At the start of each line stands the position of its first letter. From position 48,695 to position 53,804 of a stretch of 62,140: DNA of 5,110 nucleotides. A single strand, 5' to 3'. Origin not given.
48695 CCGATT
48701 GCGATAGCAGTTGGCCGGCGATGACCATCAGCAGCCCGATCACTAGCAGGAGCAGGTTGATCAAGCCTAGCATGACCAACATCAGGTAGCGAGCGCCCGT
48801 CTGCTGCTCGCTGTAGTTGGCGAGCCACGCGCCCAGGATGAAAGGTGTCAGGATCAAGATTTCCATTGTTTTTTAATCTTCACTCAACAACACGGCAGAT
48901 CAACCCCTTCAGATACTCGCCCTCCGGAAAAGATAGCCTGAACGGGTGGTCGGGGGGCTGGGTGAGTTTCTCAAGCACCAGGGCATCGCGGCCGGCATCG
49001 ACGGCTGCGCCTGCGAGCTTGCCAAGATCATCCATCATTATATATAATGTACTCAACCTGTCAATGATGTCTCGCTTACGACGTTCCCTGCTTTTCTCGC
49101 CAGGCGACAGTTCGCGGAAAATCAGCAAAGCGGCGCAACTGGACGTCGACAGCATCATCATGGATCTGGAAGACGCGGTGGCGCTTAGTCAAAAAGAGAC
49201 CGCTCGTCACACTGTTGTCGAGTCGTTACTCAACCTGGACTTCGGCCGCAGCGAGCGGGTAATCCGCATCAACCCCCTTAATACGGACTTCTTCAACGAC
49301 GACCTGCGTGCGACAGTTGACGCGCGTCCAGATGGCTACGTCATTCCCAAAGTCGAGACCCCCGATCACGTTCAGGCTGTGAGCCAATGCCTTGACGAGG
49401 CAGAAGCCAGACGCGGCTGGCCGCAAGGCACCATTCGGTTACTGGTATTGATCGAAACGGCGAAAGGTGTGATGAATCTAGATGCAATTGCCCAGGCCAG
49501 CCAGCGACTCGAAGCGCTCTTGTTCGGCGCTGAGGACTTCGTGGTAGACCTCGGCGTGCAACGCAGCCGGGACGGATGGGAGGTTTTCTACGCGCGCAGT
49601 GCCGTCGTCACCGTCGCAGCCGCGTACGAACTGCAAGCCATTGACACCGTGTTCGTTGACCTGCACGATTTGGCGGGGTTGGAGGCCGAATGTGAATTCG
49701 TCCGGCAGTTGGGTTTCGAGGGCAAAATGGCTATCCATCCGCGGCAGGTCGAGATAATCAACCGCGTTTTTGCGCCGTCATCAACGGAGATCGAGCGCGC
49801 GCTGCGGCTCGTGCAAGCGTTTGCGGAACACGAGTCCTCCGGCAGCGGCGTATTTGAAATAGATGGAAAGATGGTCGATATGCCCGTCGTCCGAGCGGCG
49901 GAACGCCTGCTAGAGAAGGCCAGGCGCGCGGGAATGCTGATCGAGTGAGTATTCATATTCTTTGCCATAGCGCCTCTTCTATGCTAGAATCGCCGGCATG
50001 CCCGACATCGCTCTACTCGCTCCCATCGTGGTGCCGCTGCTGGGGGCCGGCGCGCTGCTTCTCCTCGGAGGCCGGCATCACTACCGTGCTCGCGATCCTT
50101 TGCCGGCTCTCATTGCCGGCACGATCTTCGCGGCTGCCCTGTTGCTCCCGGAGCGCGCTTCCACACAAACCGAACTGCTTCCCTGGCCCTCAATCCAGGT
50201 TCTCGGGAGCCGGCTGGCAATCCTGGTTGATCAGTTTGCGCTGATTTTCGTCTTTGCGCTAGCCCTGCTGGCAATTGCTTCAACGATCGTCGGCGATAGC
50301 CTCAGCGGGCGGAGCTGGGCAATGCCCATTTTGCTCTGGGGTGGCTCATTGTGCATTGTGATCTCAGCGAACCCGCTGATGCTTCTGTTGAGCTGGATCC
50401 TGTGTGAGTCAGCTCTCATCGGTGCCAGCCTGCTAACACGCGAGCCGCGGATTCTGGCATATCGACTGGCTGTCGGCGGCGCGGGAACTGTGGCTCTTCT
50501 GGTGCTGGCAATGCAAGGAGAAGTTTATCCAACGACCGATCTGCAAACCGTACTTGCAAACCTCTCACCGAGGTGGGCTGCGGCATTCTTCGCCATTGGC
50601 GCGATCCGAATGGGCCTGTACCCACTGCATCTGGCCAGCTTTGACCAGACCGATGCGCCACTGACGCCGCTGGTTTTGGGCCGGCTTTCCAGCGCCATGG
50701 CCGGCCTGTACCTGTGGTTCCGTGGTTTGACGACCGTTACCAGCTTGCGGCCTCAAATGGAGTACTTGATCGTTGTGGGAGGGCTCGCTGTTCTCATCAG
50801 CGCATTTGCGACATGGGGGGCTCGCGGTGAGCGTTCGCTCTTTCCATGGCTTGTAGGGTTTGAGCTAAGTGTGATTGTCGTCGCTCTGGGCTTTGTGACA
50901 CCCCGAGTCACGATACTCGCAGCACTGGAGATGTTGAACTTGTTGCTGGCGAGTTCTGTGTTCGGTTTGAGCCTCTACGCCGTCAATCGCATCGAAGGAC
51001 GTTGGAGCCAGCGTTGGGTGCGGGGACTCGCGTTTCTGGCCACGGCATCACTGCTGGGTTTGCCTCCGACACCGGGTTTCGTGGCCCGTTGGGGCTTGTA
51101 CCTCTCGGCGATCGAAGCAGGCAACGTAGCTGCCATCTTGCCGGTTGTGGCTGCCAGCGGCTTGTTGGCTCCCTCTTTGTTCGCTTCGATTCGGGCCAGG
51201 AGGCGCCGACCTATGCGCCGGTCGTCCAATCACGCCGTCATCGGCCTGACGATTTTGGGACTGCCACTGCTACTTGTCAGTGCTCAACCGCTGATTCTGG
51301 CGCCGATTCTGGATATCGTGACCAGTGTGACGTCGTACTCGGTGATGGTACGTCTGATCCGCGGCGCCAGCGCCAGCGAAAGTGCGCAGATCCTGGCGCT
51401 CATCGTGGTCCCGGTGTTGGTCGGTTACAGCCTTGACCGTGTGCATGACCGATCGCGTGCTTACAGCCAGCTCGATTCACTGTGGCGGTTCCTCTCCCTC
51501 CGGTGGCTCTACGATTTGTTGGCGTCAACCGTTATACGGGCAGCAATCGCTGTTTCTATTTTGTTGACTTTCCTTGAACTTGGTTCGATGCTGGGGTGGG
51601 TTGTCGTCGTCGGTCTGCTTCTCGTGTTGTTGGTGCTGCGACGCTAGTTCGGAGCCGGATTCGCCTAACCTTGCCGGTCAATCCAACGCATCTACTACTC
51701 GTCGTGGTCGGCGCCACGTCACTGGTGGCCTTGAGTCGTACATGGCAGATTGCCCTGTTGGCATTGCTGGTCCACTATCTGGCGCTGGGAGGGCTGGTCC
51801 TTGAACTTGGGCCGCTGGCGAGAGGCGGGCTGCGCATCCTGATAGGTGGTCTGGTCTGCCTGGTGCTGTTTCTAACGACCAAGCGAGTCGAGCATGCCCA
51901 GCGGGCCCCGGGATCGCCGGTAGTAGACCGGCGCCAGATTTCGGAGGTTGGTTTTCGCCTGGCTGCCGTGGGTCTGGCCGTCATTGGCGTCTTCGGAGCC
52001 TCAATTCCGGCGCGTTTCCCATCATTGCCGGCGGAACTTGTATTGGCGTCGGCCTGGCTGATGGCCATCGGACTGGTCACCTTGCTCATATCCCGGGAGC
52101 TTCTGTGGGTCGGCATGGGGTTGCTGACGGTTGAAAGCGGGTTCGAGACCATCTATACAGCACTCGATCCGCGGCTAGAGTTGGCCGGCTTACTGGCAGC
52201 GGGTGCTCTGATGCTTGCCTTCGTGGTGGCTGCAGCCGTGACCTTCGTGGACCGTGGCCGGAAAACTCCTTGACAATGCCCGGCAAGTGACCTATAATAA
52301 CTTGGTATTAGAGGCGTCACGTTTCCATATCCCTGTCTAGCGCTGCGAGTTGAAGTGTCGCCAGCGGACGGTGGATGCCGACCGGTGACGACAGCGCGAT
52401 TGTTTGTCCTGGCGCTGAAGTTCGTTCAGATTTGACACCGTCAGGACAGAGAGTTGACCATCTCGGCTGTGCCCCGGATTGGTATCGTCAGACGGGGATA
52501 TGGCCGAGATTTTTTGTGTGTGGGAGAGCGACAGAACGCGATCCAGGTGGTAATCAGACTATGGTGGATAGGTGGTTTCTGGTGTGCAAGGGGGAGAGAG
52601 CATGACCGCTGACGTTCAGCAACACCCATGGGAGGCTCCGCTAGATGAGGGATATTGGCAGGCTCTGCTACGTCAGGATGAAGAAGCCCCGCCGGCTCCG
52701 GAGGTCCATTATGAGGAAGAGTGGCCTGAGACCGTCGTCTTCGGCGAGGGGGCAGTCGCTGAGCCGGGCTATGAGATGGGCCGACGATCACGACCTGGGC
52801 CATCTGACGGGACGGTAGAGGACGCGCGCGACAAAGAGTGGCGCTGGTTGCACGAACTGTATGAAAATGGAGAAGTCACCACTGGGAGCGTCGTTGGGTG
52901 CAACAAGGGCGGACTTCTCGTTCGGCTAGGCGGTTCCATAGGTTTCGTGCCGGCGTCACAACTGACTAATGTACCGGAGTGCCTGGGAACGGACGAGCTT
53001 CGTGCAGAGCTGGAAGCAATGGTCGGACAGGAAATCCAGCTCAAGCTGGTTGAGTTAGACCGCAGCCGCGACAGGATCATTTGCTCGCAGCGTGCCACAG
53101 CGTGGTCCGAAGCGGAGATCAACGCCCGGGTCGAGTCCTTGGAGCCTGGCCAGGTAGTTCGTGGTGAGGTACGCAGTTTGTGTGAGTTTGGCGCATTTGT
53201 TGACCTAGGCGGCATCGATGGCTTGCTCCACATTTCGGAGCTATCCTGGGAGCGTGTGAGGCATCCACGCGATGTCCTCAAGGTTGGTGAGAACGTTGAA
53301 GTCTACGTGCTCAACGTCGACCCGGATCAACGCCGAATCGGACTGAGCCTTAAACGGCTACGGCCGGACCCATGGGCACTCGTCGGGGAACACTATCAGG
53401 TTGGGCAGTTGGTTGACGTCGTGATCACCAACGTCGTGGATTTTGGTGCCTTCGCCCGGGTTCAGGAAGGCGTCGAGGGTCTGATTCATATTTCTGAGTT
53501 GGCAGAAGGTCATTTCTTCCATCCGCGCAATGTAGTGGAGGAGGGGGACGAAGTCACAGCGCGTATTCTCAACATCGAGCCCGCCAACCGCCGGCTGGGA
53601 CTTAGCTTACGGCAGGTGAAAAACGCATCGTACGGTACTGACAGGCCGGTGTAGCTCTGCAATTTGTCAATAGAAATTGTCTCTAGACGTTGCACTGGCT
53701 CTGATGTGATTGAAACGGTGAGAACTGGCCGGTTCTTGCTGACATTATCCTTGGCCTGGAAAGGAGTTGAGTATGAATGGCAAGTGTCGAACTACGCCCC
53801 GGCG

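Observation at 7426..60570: More than 20 loci carry hairpin or array elements built from degenerate tandem short units (mostly 7 nt), in at least nine unrelated sequence families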

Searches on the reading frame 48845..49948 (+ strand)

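Call 11: search_protein_families(library=pfam, proteins=[window:48845-49948:+])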
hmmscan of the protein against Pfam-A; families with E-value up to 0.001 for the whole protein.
window:48845-49948:+ (367 aa): 4 families
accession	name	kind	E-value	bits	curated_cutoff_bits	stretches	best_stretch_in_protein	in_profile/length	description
PF03328.21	HpcH_HpaI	-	2.6e-61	207.2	25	1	80-299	1-221/221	HpcH/HpaI aldolase/citrate lyase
PF15617.12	C-C_Bond_Lyase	-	1.1e-16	61.3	28.4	1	89-363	17-319/320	C-C_Bond_Lyase of the TIM-Barrel fold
PF22484.2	DUF6986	-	2.9e-08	33.4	27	1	147-239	147-248/408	Domain of unknown function (DUF6986)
PF01274.28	MS_TIM-barrel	-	1.5e-07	31.1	26.4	1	166-283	51-173/248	Malate synthase, TIM barrel domain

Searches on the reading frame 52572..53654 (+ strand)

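Call 42: search_protein_families(library=pfam, proteins=[window:52572-53654:+], max_evalue=0.00001)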
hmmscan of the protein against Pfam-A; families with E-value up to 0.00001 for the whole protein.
window:52572-53654:+ (360 aa): 3 families
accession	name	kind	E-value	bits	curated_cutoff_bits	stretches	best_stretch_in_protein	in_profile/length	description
PF00575.29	S1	-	5e-55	184.2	22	3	190-261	2-74/74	S1 RNA binding domain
PF23459.1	S1_RRP5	-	4.4e-19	69.3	27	1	190-260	1-72/72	RRP5 S1 domain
PF21710.3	Spt6_S1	-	6.2e-07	30.1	27.5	0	275-348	14-88/91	Spt6, S1/OB domain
